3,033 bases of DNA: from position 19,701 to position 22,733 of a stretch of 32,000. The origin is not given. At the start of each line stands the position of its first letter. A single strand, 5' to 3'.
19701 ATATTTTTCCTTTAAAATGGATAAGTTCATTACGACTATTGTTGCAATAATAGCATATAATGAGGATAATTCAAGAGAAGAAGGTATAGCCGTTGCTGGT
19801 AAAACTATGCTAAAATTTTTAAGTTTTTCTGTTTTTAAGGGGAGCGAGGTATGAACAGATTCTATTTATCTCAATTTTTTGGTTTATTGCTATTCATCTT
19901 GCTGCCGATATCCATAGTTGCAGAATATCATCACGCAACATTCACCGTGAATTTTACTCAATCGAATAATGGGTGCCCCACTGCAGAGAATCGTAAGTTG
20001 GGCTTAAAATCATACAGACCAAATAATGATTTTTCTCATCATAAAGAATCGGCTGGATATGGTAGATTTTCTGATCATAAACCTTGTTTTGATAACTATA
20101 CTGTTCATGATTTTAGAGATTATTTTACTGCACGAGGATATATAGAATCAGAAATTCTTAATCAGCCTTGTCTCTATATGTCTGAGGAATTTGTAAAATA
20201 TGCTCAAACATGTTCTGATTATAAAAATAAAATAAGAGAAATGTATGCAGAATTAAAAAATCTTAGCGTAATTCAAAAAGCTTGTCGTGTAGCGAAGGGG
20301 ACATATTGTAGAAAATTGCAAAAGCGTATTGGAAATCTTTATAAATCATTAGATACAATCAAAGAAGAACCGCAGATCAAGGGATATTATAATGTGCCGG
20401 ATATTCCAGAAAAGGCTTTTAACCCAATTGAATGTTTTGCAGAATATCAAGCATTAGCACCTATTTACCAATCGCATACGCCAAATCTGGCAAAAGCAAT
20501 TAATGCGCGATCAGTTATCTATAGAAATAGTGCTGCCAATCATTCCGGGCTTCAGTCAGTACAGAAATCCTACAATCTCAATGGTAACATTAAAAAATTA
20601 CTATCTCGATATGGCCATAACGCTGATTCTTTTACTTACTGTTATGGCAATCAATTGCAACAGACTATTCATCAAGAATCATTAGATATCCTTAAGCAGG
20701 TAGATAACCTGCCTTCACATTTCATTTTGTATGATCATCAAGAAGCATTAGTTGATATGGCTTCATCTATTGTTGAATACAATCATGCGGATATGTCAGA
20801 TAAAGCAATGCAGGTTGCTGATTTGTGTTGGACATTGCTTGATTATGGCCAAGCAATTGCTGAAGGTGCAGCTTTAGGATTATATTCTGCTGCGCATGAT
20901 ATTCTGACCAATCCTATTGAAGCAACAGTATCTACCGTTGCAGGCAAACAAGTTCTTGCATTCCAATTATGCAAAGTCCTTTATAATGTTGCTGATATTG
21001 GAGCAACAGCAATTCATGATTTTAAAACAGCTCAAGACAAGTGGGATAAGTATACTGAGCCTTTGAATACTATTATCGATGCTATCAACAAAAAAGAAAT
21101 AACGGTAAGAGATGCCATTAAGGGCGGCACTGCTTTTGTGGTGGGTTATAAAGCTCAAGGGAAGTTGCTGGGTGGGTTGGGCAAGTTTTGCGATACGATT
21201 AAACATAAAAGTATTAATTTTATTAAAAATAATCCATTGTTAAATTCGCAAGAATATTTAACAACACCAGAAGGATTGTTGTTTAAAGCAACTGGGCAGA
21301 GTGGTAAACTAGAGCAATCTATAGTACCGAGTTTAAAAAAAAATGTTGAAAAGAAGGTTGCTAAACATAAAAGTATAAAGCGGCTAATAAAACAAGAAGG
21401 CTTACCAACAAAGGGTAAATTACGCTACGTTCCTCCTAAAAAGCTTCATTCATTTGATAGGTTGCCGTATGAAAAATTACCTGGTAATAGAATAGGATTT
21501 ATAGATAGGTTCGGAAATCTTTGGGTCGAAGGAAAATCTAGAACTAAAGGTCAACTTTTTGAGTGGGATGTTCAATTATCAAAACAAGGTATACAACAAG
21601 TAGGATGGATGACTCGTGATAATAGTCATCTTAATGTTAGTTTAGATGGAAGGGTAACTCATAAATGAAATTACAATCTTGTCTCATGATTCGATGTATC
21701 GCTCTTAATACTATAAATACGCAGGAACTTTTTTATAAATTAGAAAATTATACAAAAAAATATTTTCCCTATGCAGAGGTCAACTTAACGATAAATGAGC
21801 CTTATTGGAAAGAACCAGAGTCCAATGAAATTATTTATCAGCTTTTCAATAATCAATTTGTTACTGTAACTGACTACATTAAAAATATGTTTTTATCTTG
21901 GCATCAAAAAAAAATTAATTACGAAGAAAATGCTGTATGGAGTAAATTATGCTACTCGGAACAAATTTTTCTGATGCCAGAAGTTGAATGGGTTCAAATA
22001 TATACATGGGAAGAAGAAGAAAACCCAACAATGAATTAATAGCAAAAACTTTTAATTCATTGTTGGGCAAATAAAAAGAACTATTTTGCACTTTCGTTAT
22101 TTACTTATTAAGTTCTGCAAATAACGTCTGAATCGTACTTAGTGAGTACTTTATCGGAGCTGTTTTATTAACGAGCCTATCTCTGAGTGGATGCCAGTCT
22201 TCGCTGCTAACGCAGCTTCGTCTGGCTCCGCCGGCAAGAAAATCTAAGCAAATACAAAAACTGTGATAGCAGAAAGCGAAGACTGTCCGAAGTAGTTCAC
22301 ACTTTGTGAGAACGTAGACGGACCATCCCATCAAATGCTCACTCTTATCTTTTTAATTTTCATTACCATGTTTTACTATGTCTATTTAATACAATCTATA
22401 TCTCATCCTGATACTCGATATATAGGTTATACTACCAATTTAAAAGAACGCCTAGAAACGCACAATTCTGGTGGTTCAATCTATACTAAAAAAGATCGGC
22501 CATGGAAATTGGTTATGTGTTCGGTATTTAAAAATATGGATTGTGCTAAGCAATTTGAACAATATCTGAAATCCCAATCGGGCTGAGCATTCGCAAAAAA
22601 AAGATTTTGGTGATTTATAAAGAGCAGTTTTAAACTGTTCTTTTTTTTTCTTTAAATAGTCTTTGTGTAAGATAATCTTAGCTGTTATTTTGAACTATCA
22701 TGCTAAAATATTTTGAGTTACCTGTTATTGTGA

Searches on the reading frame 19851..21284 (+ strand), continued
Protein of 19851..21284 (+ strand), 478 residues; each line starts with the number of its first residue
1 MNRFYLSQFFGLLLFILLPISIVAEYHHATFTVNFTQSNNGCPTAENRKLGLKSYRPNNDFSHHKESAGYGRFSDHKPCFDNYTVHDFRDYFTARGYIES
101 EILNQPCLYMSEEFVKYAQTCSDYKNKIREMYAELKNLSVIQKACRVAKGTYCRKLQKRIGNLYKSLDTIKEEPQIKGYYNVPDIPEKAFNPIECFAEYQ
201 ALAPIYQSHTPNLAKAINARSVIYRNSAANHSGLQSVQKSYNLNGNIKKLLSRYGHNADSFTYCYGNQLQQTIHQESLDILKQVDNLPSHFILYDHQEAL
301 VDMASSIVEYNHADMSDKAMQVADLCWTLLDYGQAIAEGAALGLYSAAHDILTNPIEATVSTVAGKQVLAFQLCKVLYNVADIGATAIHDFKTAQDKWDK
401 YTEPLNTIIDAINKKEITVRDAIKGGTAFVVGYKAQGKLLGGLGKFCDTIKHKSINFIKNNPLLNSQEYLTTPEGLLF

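Call 65: search_protein_families(library=phrogs, max_evalue=0.01, proteins=[window:19851-21284:+])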
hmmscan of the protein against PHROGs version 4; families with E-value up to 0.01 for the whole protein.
window:19851-21284:+ (478 aa): 0 families

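Call 72: find_encoding_contigs(protein=P0006, flank=4000, max_places=1)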
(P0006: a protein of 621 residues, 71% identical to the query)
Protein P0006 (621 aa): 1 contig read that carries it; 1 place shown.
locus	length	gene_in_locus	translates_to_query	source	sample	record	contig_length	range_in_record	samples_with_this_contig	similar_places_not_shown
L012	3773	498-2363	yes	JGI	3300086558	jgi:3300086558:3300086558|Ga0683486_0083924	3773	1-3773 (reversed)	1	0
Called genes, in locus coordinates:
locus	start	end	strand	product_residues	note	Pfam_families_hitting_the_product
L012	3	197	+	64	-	?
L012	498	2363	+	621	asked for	PF15534:Ntox35 (weak)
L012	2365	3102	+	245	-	PF13431:TPR_17 (faint)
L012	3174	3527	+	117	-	-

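Call 81: fold_search(model_id=the predicted structure, library=viral)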
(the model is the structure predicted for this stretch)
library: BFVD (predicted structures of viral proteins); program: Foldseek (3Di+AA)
matches with E <= 10: 98; with E <= 0.001: 0
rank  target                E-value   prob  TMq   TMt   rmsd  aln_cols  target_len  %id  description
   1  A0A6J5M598            1.7e-01  0.10  0.10  0.07  40.3       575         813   10  Uncharacterized protein [uncultured Caudovirales phage]
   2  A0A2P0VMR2            1.7e-01  0.08  0.09  0.09  28.0       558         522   10  Uncharacterized protein [Tetraselmis virus 1]
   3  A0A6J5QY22            2.3e-01  0.08  0.08  0.07  56.5       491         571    9  DNA transfer protein [uncultured Caudovirales phage]
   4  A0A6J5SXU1            3.4e-01  0.21  0.15  0.14  30.6       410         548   11  Uncharacterized protein [uncultured Caudovirales phage]
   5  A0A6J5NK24            3.4e-01  0.07  0.09  0.05  57.6       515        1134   12  Uncharacterized protein [uncultured Caudovirales phage]
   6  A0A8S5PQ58            3.5e-01  0.09  0.12  0.10  24.3       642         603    8  Uncharacterized protein [Myoviridae sp. ctwwN25]
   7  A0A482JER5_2          5.1e-01  0.09  0.11  0.07  33.0       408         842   11  (no name in the UniProt tables at hand)
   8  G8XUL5                5.3e-01  0.07  0.08  0.12  26.5       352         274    9  Membrane protein A37 [Aotine betaherpesvirus 1]
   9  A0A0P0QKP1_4          5.6e-01  0.14  0.17  0.08  25.1       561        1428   11  (no name in the UniProt tables at hand)
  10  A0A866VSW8            6.4e-01  0.15  0.12  0.16  23.6       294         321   13  G protein-coupled receptor-4A [Elephant endotheliotropic herpesvirus 3A]
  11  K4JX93                7.3e-01  0.02  0.07  0.08  33.1       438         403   11  Uncharacterized protein [Abalone herpesvirus (isolate Abalone/Australia/Victoria/2009)]
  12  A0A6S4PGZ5            9.2e-01  0.03  0.08  0.06  46.0       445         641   11  T10G3.5 [uncultured phage_MedDCM-OCT-S39-C11]
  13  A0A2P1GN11            9.6e-01  0.05  0.08  0.07  32.3       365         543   10  Uncharacterized protein [Wenling triplecross lizardfish paramyxovirus]
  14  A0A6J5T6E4            1.1e+00  0.05  0.07  0.08  51.4       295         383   11  Uncharacterized protein [uncultured Caudovirales phage]
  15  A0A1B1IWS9            1.2e+00  0.06  0.10  0.12  25.0       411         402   11  (no name in the UniProt tables at hand)
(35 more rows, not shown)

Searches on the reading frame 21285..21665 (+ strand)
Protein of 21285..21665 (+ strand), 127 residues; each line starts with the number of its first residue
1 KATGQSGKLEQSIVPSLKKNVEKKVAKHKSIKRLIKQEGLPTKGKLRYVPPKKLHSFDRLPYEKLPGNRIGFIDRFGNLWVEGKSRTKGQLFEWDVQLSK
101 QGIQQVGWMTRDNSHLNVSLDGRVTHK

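Call 19: search_protein_families(library=ncbifam, max_evalue=1, proteins=[window:21285-21665:+])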
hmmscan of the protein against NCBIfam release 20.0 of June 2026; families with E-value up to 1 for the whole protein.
window:21285-21665:+ (127 aa): 0 families

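Call 78: search_solved_structures(query=window:21285-21665:+, max_evalue=1)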
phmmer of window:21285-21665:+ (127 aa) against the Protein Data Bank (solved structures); distinct sequences matched with E-value up to 1: 0.

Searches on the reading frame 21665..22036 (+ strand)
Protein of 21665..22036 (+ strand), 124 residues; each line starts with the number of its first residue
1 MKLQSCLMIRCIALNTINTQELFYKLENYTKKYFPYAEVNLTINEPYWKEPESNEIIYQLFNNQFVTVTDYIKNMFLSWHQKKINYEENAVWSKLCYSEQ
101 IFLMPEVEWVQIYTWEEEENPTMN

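Call 4: search_protein_families(library=pfam, max_evalue=1, proteins=[window:21665-22036:+])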
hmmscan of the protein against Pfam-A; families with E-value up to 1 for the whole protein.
window:21665-22036:+ (124 aa): 0 families

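Call 19: search_protein_families(library=ncbifam, max_evalue=1, proteins=[window:21665-22036:+])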
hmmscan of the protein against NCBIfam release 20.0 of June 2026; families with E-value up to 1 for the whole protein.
window:21665-22036:+ (124 aa): 0 families

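Call 26: search_solved_structures(query=window:21665-22036:+, max_evalue=10)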
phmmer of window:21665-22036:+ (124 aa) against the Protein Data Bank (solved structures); distinct sequences matched with E-value up to 10: 4.
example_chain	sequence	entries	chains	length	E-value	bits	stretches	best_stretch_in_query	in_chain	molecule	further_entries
2p62_A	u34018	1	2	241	0.89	12.6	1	32-56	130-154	Hypothetical protein PH0156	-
8xih_A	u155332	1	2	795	1.1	12.3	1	21-111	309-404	Piwi domain-containing protein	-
9wmd_A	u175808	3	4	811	1.2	12.3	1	21-111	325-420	Piwi domain-containing protein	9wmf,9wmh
8hfq_n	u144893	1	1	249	1.2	12.2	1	56-92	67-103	Photosystem I-associated linker protein CpcL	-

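Call 65: search_protein_families(library=phrogs, max_evalue=0.01, proteins=[window:21665-22036:+])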
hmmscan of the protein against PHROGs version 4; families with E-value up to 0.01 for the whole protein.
window:21665-22036:+ (124 aa): 0 families

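Call 70: find_homologous_proteins(query=window:21665-22036:+)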
Query window:21665-22036:+ (124 aa): 17 proteins with E <= 0.001 among 18 candidates.
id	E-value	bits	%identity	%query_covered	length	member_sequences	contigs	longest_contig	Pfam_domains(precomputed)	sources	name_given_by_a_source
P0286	1.9e-77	275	100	100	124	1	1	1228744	-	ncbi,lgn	-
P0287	1.7e-70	253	89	100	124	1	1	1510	-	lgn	-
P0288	2.2e-66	239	91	94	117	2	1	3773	-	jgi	jgi:hypothetical protein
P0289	4.3e-65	235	87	94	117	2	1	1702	-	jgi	jgi:hypothetical protein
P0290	2.1e-55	204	71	100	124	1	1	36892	-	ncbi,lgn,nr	ncbi:MAG TPA: hypothetical protein VLB80_01550 [Candidatus Babeliales bacterium]|nr:hypothetical pro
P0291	8.5e-52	192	70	100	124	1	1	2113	-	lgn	-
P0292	4.5e-50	187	67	100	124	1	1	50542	-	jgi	jgi:hypothetical protein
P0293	9.3e-50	186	68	100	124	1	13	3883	-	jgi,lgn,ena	jgi:hypothetical protein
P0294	2.1e-49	184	69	96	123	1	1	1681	-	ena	-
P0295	3.3e-48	181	68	96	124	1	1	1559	-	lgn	-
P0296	2.5e-46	174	66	95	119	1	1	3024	-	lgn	-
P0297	1.2e-43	166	66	90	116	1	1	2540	-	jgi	jgi:hypothetical protein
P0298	7.3e-42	160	76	78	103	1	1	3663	-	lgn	-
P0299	2.4e-38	149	59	100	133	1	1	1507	-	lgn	-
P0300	2.4e-38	149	74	70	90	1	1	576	-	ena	-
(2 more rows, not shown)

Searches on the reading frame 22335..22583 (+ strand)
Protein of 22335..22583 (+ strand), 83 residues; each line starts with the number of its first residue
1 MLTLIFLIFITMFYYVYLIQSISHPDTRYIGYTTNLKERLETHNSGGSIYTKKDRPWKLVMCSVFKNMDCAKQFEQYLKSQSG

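Call 4: search_protein_families(library=pfam, max_evalue=1, proteins=[window:22335-22583:+])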
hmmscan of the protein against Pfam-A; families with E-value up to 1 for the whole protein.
window:22335-22583:+ (83 aa): 3 families
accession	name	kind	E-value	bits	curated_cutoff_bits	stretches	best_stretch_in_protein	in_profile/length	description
PF01541.30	GIY-YIG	-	1.5e-15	57.6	22.6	1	14-82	2-72/78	GIY-YIG catalytic domain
PF10544.15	T5orf172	-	1.1e-05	26.3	20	1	15-79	2-64/101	T5orf172 domain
PF13455.12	MUG113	-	0.033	15.2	22.3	1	30-79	3-44/73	Meiotically up-regulated gene 113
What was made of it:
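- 22335..22586 (+): Small GIY-YIG protein (83 aa) between the two cassettes; membership of the system is uncertain. PF01541, E 1.5e-15 (call 4).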

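Call 65: search_protein_families(library=phrogs, max_evalue=0.01, proteins=[window:22335-22583:+])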
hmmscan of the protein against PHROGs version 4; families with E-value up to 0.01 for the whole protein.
window:22335-22583:+ (83 aa): 1 family
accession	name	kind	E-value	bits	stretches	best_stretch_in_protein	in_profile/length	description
phrog_18781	-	unknown function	0.0099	16.2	0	14-71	7-61/222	-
